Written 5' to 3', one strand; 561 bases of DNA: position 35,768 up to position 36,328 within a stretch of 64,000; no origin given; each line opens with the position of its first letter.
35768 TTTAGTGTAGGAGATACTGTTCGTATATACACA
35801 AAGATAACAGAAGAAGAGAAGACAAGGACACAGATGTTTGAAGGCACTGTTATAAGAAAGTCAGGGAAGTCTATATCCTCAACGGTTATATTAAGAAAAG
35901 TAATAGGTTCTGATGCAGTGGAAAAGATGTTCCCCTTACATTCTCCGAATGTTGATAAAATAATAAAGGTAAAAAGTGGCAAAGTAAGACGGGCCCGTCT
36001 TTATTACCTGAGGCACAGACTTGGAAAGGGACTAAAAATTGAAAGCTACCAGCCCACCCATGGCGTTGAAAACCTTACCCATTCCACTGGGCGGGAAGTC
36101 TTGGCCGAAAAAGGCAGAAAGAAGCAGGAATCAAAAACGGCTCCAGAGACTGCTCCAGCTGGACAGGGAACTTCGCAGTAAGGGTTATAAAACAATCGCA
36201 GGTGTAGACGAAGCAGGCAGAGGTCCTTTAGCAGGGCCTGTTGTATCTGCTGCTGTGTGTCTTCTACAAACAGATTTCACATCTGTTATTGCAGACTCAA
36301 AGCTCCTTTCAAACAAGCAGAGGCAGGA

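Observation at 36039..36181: rplS 3' extension overlapping the rnhB start in a different frame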

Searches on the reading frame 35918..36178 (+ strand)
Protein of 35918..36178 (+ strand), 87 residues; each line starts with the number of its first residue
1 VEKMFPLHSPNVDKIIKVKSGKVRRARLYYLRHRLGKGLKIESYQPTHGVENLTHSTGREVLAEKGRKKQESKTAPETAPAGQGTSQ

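Call 38: find_homologous_proteins(query=A3, max_evalue=0.01)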
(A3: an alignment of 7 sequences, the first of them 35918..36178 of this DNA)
Query A3 (7 sequences) (87 aa, profile of the alignment): 8000 proteins with E <= 0.01 among 8000 candidates; the best 120 are listed.
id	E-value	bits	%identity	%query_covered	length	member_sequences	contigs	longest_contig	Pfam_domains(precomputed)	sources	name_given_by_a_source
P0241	2.4e-25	106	60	48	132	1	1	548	PF01245.27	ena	-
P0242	3.0e-25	106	-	-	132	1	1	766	PF01245.27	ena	-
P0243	1.1e-24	104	57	48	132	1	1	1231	PF01245.27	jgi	jgi:large subunit ribosomal protein L19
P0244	1.2e-24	104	57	48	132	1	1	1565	PF01245.27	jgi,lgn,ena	-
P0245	1.8e-24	104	-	-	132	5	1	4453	PF01245.27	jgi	-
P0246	2.3e-24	103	60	48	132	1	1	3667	PF01245.27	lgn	-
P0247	3.6e-24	103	57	48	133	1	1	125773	PF01245.27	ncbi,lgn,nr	ncbi:MAG: 50S ribosomal protein L19 [Candidatus Omnitrophica bacterium]|nr:50S ribosomal protein L19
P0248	5.4e-24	102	55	48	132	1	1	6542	PF01245.27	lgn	-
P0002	8.0e-24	102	49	100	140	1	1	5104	PF01245.27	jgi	jgi:large subunit ribosomal protein L19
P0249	8.4e-24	101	56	45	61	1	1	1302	PF01245.27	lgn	-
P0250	1.3e-23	101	-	-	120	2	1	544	PF01245.27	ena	-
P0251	2.7e-23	100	50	48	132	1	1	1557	PF01245.27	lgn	-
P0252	2.7e-23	100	57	48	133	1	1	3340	PF01245.27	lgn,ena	-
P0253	3.5e-23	99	57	48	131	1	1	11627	PF01245.27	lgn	-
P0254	3.8e-23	99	57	48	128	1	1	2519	PF01245.27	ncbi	-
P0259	6.7e-23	99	-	-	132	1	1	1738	PF01245.27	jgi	jgi:large subunit ribosomal protein L19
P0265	1.5e-22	98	55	48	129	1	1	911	PF01245.27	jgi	jgi:large subunit ribosomal protein L19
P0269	2.4e-22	97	38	93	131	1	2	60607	PF01245.27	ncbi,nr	ncbi:MAG: 50S ribosomal protein L19 [Candidatus Omnitrophota bacterium]|nr:50S ribosomal protein L19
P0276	3.1e-22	96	46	64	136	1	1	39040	PF01245.27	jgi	-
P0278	3.7e-22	96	-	-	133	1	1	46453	PF01245.27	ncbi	ncbi:MAG: 50S ribosomal protein L19 [Candidatus Omnitrophota bacterium]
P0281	4.0e-22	96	45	69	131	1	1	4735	PF01245.27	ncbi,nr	ncbi:MAG: 50S ribosomal protein L19 [Candidatus Omnitrophica bacterium]|nr:50S ribosomal protein L19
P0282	4.6e-22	96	55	48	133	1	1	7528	PF01245.27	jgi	jgi:large subunit ribosomal protein L19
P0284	6.2e-22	95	57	48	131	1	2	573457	PF01245.27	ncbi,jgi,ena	-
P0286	6.8e-22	95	-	-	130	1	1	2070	PF01245.27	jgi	jgi:large subunit ribosomal protein L19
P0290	8.3e-22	95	55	48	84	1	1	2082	PF01245.27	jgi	jgi:large subunit ribosomal protein L19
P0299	1.3e-21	95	43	79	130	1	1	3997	PF01245.27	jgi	jgi:large subunit ribosomal protein L19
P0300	1.3e-21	94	48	64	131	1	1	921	PF01245.27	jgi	jgi:large subunit ribosomal protein L19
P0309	1.9e-21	94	57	48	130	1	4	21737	PF01245.27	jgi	jgi:large subunit ribosomal protein L19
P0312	2.1e-21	94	47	67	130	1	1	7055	PF01245.27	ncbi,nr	ncbi:MAG: 50S ribosomal protein L19 [Candidatus Omnitrophica bacterium]|nr:50S ribosomal protein L19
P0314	2.2e-21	94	47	68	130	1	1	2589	PF01245.27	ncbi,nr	ncbi:MAG: 50S ribosomal protein L19 [Candidatus Omnitrophota bacterium]|nr:50S ribosomal protein L19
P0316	2.3e-21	94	57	48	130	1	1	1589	PF01245.27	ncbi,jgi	jgi:large subunit ribosomal protein L19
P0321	2.6e-21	93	52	56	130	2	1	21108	PF01245.27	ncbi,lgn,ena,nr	ncbi:MAG: 50S ribosomal protein L19 [Candidatus Omnitrophica bacterium]|nr:50S ribosomal protein L19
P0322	2.7e-21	93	57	48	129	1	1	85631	PF01245.27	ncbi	ncbi:MAG: 50S ribosomal protein L19 [Candidatus Omnitrophota bacterium]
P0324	2.8e-21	93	-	-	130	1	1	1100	PF01245.27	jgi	jgi:large subunit ribosomal protein L19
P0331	3.6e-21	93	47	68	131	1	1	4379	PF01245.27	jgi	jgi:large subunit ribosomal protein L19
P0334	4.1e-21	93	56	56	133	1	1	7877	PF01245.27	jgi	jgi:large subunit ribosomal protein L19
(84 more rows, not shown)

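Call 40: find_encoding_contigs(protein=P0247, flank=1500, max_places=1)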
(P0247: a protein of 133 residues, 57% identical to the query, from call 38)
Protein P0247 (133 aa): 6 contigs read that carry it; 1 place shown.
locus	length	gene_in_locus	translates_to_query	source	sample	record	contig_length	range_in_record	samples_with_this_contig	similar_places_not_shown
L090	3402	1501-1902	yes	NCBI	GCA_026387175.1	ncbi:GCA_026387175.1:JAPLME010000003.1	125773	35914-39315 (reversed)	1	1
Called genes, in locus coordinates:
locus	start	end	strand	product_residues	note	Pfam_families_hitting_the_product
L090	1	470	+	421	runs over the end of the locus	PF00275:EPSP_synthase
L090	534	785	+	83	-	PF00886:Ribosomal_S16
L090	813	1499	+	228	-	PF01746:tRNA_m1G_MT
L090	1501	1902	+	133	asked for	PF01245:Ribosomal_L19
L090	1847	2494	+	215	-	PF01351:RNase_HII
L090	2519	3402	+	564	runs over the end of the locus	PF01268:FTHFS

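Call 41: find_encoding_contigs(protein=P0284, flank=1500, max_places=1)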
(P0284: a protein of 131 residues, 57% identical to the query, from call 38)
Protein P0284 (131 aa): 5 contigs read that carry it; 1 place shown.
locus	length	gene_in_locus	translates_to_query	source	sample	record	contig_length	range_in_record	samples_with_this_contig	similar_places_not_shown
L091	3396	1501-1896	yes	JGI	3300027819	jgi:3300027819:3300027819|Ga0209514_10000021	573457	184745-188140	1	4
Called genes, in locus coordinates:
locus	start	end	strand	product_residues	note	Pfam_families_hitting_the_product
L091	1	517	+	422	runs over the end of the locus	PF00275:EPSP_synthase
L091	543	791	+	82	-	PF00886:Ribosomal_S16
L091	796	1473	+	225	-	PF01746:tRNA_m1G_MT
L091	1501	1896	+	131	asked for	PF01245:Ribosomal_L19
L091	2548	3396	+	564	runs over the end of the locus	PF01268:FTHFS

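Call 42: find_encoding_contigs(protein=P0278, flank=1500, max_places=1)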
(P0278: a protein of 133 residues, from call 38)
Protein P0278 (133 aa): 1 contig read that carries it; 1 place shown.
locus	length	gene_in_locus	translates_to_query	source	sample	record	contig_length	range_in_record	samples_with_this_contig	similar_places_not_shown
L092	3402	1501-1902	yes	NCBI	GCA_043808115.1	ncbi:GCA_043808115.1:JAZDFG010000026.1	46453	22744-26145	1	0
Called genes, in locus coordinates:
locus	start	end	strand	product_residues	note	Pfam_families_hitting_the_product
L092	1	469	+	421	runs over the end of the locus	PF00275:EPSP_synthase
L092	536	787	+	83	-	PF00886:Ribosomal_S16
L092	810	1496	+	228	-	PF01746:tRNA_m1G_MT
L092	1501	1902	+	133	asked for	PF01245:Ribosomal_L19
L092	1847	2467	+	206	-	PF01351:RNase_HII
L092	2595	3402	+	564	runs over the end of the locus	PF01268:FTHFS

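Call 43: find_encoding_contigs(protein=P0276, flank=1500, max_places=1)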
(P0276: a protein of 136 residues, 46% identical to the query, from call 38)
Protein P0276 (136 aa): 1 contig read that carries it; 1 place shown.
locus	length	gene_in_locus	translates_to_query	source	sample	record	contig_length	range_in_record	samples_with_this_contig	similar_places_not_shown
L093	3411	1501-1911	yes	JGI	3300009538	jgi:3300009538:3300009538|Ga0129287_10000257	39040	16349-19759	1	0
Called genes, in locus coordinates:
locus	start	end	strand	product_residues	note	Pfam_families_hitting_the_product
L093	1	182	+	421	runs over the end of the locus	PF00275:EPSP_synthase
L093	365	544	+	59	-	PF00886:Ribosomal_S16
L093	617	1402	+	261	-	PF01746:tRNA_m1G_MT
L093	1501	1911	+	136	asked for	PF01245:Ribosomal_L19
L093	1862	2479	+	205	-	PF01351:RNase_HII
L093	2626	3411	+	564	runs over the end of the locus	PF01268:FTHFS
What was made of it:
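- Gene callers themselves give 50-56 nt overlaps in three Omnitrophota-type contigs with the same synteny (calls 40, 42, 43).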
